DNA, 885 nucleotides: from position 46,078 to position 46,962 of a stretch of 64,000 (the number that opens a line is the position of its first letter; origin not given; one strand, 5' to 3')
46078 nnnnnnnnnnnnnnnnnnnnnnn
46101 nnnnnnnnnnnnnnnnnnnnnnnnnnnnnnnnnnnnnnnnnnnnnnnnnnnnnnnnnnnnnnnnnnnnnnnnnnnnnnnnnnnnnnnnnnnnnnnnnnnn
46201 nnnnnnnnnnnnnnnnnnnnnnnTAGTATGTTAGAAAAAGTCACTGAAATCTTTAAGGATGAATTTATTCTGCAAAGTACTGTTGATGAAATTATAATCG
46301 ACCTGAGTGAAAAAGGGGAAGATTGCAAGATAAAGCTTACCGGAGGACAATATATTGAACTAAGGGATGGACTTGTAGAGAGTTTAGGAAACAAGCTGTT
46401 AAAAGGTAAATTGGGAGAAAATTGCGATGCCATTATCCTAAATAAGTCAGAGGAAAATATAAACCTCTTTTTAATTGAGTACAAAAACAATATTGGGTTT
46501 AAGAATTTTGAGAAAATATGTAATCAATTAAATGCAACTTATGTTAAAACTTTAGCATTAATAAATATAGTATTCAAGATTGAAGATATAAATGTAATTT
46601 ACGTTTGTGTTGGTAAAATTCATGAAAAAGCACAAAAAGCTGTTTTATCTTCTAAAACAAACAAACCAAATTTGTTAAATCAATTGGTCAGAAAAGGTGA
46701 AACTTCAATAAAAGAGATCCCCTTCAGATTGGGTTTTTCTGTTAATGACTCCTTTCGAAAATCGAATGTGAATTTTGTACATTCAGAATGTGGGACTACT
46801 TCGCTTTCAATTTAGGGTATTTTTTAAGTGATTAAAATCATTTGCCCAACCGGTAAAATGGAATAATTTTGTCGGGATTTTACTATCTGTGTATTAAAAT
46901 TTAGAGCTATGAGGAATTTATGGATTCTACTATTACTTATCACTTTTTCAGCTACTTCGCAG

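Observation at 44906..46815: Two-gene module: ABC/OLD-type ATPase plus a small D...ExK protein; candidate uncharacterised defence system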

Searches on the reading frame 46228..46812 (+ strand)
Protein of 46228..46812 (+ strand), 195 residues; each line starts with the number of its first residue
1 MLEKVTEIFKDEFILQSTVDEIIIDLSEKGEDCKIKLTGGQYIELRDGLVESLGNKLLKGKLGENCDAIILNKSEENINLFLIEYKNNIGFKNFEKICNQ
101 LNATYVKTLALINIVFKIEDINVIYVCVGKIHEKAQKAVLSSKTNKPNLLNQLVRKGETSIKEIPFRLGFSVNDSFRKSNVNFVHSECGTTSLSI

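Call 3: search_protein_families(library=pfam, proteins=[window:46228-46812:+], max_evalue=1)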
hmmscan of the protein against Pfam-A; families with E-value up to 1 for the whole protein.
window:46228-46812:+ (195 aa): 0 families

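Call 4: search_protein_families(library=padloc, proteins=[window:46228-46812:+], max_evalue=1)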
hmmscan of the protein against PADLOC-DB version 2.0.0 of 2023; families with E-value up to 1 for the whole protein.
window:46228-46812:+ (195 aa): 1 family
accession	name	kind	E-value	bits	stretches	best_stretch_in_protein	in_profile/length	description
PDLC04695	PDC-M53A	-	0.0043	14.3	1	68-139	119-190/334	-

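Call 5: search_protein_families(library=ncbifam, proteins=[window:46228-46812:+], max_evalue=1)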
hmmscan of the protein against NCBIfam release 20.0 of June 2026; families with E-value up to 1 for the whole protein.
window:46228-46812:+ (195 aa): 0 families

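Call 6: find_homologous_proteins(query=window:46228-46812:+, max_evalue=0.001)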
Query window:46228-46812:+ (195 aa): 3 proteins with E <= 0.001 among 389 candidates.
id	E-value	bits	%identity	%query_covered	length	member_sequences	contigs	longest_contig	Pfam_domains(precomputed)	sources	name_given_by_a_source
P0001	9.3e-119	412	100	100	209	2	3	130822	-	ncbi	-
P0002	6.3e-60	220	54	100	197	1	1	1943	-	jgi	-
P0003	7.1e-53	197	52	97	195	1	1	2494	-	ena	-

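Call 7: search_protein_families(library=phrogs, proteins=[window:46228-46812:+], max_evalue=1)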
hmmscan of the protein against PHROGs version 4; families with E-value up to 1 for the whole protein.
window:46228-46812:+ (195 aa): 0 families

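Call 9: find_encoding_contigs(protein=P0001, flank=8000, max_places=6)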
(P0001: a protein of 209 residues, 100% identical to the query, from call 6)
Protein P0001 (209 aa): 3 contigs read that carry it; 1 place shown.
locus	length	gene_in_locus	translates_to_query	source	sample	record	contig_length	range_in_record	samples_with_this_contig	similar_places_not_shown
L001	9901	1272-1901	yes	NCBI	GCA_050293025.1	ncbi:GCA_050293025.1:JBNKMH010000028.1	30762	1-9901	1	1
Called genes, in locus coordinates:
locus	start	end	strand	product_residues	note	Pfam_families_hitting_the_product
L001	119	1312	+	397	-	PF13175:AAA_15, PF13304:AAA_21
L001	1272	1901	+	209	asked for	-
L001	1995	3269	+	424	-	PF16217:M64_N, PF09471:Peptidase_M64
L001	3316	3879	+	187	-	PF01914:MarC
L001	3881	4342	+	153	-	PF00075:RNase_H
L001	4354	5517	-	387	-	PF01553:Acyltransferase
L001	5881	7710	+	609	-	PF07719:TPR_2 (faint), PF13174:TPR_6 (faint), PF13428:TPR_14 (faint), PF13432:TPR_16 (faint)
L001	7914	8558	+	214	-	PF01965:DJ-1_PfpI (faint)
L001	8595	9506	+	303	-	PF02737:3HCDH_N, PF00725:3HCDH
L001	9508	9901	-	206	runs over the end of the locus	PF14127:DUF4294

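Call 10: find_encoding_contigs(protein=P0002, flank=5000)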
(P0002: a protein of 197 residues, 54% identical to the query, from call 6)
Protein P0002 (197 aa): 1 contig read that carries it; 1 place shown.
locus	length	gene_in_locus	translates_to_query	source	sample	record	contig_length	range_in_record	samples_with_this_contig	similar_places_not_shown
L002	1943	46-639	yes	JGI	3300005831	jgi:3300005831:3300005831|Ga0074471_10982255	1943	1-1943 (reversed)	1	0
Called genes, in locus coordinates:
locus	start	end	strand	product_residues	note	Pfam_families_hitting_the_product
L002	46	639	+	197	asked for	-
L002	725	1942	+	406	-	?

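Call 11: find_encoding_contigs(protein=P0003, flank=5000)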
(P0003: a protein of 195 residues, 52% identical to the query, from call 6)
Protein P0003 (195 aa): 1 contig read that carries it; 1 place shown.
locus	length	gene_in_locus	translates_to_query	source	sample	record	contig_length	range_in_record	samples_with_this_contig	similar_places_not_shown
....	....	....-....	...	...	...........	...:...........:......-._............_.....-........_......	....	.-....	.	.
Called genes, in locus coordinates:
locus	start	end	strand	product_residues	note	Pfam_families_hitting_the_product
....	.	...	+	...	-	?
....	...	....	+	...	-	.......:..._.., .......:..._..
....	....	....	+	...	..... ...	-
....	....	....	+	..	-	?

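Call 29: search_protein_representatives(alignment_id=A1)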
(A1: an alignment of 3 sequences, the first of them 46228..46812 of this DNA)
Query: 3 sequences, 195 profile positions. Proteins with E-value up to 0.001 (for the whole library): 37; up to 1e-10: 8; up to 1e-30: 2. The best 37 are listed.
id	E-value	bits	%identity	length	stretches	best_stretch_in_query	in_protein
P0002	1.8e-100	350.7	-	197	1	1-195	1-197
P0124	7.3e-71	254.0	-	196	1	1-191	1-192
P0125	1.3e-26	109.6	-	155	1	1-136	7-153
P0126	4.3e-14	68.8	-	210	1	1-192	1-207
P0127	1.5e-13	67.1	-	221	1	11-185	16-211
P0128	2.7e-12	62.9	-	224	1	4-190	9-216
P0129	3.6e-12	62.5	-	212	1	1-193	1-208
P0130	3.3e-11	59.4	-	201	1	1-190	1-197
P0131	7.7e-10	54.9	-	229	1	10-190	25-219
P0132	8.4e-10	54.8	-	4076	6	18-73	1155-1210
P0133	9.5e-10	54.6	-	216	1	13-136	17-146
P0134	6.0e-09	52.0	-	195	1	1-190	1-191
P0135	2.4e-08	50.1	-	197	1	1-149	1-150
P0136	2.4e-08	50.0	-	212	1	4-191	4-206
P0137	2.6e-08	49.9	-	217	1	1-192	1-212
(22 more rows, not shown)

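Call 35: find_homologous_proteins(query=A4, max_evalue=0.001)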
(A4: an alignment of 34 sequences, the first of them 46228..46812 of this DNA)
Query A4 (34 sequences) (195 aa, profile of the alignment): 7 proteins with E <= 0.001 among 2927 candidates.
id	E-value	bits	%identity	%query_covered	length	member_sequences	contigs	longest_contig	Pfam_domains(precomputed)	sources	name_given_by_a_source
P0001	8.9e-51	190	100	100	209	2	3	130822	-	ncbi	-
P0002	1.7e-50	190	54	100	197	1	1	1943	-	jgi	-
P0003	4.0e-50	188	52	97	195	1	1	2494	-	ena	-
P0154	1.7e-39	154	20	61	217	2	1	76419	-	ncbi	-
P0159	2.7e-34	137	24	88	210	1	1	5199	-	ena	-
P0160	2.2e-25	108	27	51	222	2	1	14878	-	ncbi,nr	ncbi:hypothetical protein Barb6_00554 [Bacteroidales bacterium Barb6]|nr:hypothetical protein Barb6_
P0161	2.2e-20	91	30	31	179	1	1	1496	-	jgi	jgi:hypothetical protein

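Call 43: predict_structure(alignment_id=A4)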
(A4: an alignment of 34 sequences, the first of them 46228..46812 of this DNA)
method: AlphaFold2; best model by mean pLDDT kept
length: 195 residues; sequences in the alignment: 34
mean_pLDDT: 91.6   pTM: 0.89
mean pLDDT of the five models: 91.6, 91.5, 90.8, 89.6, 88.0
residues with pLDDT >= 90: 139; 70-90: 54; 50-70: 2; < 50: 0
segments of 3 or more residues with pLDDT < 50: none
pLDDT, mean of each block of 10 residues (from residue 1): 84 91 95 95 88 82 92 95 97 95 94 89 97 96 85 96 90 92 94 76
secondary structure, 60 per line:
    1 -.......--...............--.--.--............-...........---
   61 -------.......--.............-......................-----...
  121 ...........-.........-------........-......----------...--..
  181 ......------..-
elements in order: H2-8 E14-25 E34-45 H47-57 E68-74 E77-89 H91-112 E121-131 H133-141 H149-156 E158-163 E179-186

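Call 46: fold_search(model_id=the predicted structure, library=pdb)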
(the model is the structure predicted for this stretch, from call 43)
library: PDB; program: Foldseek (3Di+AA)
matches with E <= 10: 594; with E <= 0.001: 0
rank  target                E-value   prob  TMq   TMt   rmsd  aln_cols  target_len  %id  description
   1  2fok_B                4.7e-02  0.63  0.27  0.11   9.5       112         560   10  STRUCTURE OF RESTRICTION ENDONUCLEASE FOKI (released 1998-06-17)
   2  9bgk_F                6.5e-02  0.25  0.25  0.06  11.8       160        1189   13  Structure of V.cholera DdmDE (2D:1E) in complex with DNA (released 2024-10-23)
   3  2fok_A                6.9e-02  0.54  0.27  0.11   6.1       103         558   10  STRUCTURE OF RESTRICTION ENDONUCLEASE FOKI (released 1998-06-17)
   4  1y88                  7.8e-02  0.18  0.20  0.21  16.6       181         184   11  Crystal Structure of Protein of Unknown Function AF1548 (released 2004-12-21)
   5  5a2q_D                7.8e-02  0.12  0.19  0.17  17.4       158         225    9  Structure of the HCV IRES bound to the human ribosome (released 2015-07-15)
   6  9ki0_A                1.1e-01  0.28  0.25  0.06   8.2       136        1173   10  structure of DdmD dimer with ssDNA with AGS (released 2025-02-19)
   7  1fok_A                1.3e-01  0.30  0.27  0.11  10.3       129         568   13  STRUCTURE OF RESTRICTION ENDONUCLEASE FOKI BOUND TO DNA (released 1997-12-03)
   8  8em1_A                1.3e-01  0.10  0.16  0.08   8.8        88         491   15  Type IIS Restriction Endonuclease PaqCI, DNA Unbound (released 2023-03-22)
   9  9wuf                  1.7e-01  0.23  0.23  0.05  10.6       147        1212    6  Cryo-EM structure of Upx (released 2026-02-11)
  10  2p14                  1.7e-01  0.16  0.23  0.24  12.5       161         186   14  Crystal structure of small subunit (R.BspD6I2) of the heterodimeric restriction endonuclease R.BspD6I (released 2008-03-11)
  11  8g5y_SD               2.1e-01  0.12  0.22  0.19  16.2       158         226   11  mRNA decoding in human is kinetically and structurally distinct from bacteria (IC state) (released 2023-04-19)
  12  9hny_DI               2.3e-01  0.10  0.22  0.13  15.2       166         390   10  Mitoribosomal small subunit in complex with Mettl15 and Mettl17 (released 2025-03-26)
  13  8igv_E                2.3e-01  0.08  0.17  0.10  11.4       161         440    6  Hexameric Ring Complex of Engineered V1-ATPase bound to 5 ADPs: A3(De)3_(ADP-Pi)1cat(ADP)2cat,2non-cat (released 2023-07-12)
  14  5izh_A                2.4e-01  0.13  0.18  0.20   9.3        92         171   23  Lassa virus L protein cap-snatching endonuclease. apo form (released 2016-06-29)
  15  8em1_B                2.6e-01  0.08  0.16  0.08   5.7        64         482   14  Type IIS Restriction Endonuclease PaqCI, DNA Unbound (released 2023-03-22)
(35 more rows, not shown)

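Call 48: search_protein_families(library=padloc, alignment_id=A4, max_evalue=0.01)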
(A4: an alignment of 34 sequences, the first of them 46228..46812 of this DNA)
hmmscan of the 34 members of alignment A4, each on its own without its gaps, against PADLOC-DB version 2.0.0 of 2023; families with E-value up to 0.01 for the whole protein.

A. member 1, window:46228-46812:+ (195 aa): 1 family
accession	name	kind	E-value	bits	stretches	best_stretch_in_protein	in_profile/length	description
PDLC04695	PDC-M53A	-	0.0043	14.3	1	68-139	119-190/334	-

B. families by the number of members that match (of 34 scanned): 11 families
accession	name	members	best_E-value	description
PDLC04563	PDC-M29B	11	2.7e-07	-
PDLC04037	PD-T4-4_B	5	5.2e-08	-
PDLC04034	PD-T4-4_B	5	2.1e-07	-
PDLC04035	PD-T4-4_B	4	7.6e-05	-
PDLC00225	KwaB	1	0.00047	DUF4868 domain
PDLC04665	PDC-M47B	1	0.0025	-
PDLC04695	PDC-M53A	1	0.0043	-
PDLC04508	PDC-M19B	1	0.0047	-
PDLC04223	HEC-02B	1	0.0061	-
PDLC01723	typeIV_Cas8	1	0.0078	Csf1_2_IVA3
PDLC04667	PDC-M47B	1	0.0091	-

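Call 51: search_protein_families(library=padloc, proteins=[P0126, P0127, P0128, P0129, P0130, P0131, P0133, P0134, P0135, P0137], max_evalue=0.01)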
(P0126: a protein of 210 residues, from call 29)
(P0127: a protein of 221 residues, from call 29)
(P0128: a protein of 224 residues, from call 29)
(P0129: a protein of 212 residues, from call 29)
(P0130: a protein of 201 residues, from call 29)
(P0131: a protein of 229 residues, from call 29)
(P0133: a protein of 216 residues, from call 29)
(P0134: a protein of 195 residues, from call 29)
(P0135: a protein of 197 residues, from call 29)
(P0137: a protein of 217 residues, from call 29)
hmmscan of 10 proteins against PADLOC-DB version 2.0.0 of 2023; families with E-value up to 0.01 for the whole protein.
P0126 (210 aa): 1 family
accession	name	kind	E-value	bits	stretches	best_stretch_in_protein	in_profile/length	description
PDLC04037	PD-T4-4_B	-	3.6e-05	21.6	1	10-102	14-105/190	-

P0127 (221 aa): 0 families

P0128 (224 aa): 0 families

P0129 (212 aa): 0 families

P0130 (201 aa): 0 families

P0131 (229 aa): 0 families

P0133 (216 aa): 1 family
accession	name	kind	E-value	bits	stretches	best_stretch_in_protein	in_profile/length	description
PDLC04035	PD-T4-4_B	-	0.00036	18.2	1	60-136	74-150/206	-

P0134 (195 aa): 2 families
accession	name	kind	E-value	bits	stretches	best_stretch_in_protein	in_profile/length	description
PDLC00225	KwaB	-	0.00047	17.6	1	2-96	182-282/291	DUF4868 domain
PDLC04223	HEC-02B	-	0.0061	14.6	1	48-91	18-61/168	-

P0135 (197 aa): 0 families

P0137 (217 aa): 0 families

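Call 80: fold_search(model_id=the predicted structure, library=viral)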
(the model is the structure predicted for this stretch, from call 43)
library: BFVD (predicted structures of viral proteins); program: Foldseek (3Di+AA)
matches with E <= 10: 855; with E <= 0.001: 0
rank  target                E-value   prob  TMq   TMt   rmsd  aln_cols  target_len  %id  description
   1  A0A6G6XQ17            7.1e-03  0.47  0.24  0.18  14.7       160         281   11  (no name in the UniProt tables at hand)
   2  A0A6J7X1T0            8.0e-03  0.35  0.23  0.28  16.4       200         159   11  Uncharacterized protein [uncultured Caudovirales phage]
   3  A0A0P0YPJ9            9.1e-03  0.82  0.27  0.12   9.7       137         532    8  (no name in the UniProt tables at hand)
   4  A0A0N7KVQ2            9.1e-03  0.80  0.28  0.31   8.4       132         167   13  (no name in the UniProt tables at hand)
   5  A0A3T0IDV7            9.1e-03  0.30  0.25  0.08  14.8       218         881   10  (no name in the UniProt tables at hand)
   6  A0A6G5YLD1            1.2e-02  0.25  0.17  0.20  13.1       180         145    8  (no name in the UniProt tables at hand)
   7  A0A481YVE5            2.1e-02  0.85  0.26  0.26   5.1        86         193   16  Uncharacterized protein [Marseillevirus LCMAC102]
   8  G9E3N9                2.2e-02  0.20  0.20  0.12  15.3       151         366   16  (no name in the UniProt tables at hand)
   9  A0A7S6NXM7            2.3e-02  0.20  0.24  0.24  16.8       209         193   11  Uncharacterized protein [Bathycoccus sp. RCC716 virus 1]
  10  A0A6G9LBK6            2.5e-02  0.08  0.12  0.09  16.4       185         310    7  (no name in the UniProt tables at hand)
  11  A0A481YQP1            2.8e-02  0.44  0.26  0.20  11.5       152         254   10  Uncharacterized protein [Marseillevirus LCMAC101]
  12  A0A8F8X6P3            3.6e-02  0.47  0.26  0.14  10.9       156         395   12  (no name in the UniProt tables at hand)
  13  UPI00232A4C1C         3.6e-02  0.25  0.20  0.16  10.8       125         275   14  (no name look-up for this kind of identifier)
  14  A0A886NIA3            4.1e-02  0.51  0.27  0.18  10.5       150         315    8  (no name in the UniProt tables at hand)
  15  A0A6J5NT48            4.4e-02  0.23  0.18  0.15  13.1       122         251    5  Uncharacterized protein [uncultured Caudovirales phage]
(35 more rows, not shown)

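Call 83: search_solved_structures(query=A4, max_evalue=10)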
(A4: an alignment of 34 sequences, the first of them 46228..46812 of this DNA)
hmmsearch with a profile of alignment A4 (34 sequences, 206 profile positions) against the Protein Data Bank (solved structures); distinct sequences matched with E-value up to 10: 2.
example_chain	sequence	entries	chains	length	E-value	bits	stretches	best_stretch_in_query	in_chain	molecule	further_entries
6c1z_A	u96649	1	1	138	0.2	14.6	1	4-69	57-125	Lipid Binding Protein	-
9spj_j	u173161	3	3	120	0.72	12.7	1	79-151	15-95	60S ribosomal protein L35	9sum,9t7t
